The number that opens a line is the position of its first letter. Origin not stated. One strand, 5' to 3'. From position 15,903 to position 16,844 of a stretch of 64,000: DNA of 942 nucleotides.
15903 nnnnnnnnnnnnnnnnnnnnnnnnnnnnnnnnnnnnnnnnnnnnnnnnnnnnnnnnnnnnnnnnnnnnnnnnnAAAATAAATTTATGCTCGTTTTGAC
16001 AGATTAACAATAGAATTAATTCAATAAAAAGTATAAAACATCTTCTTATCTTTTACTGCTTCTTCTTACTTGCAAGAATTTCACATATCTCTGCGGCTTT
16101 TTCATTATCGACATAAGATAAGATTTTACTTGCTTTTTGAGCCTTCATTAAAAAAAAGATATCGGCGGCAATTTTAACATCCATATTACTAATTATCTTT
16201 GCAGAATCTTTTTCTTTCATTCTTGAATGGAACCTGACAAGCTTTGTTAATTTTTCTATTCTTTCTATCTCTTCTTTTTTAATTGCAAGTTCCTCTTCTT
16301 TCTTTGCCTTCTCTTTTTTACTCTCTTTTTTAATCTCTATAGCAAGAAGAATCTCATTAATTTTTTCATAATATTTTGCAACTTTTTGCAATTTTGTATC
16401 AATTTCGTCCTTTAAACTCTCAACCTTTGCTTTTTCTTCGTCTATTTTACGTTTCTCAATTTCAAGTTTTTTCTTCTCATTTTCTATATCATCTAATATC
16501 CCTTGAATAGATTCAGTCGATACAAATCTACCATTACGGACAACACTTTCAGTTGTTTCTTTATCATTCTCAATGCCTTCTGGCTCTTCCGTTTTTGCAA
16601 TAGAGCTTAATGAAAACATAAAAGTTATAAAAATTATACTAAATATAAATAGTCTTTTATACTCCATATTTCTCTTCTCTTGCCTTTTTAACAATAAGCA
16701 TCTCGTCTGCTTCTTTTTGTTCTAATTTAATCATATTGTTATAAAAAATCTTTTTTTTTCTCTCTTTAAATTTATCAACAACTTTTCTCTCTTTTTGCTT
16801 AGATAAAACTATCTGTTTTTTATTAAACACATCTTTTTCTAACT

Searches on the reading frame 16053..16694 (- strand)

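Call 18: search_protein_families(library=pfam, proteins=[window:16053-16694:-])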
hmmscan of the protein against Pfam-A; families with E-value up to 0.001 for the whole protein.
window:16053-16694:- (213 aa): 1 family
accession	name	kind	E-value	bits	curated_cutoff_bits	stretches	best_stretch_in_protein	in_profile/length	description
PF03448.22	MgtE_N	-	2.1e-05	25.4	25.9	1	156-207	46-97/102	MgtE intracellular N domain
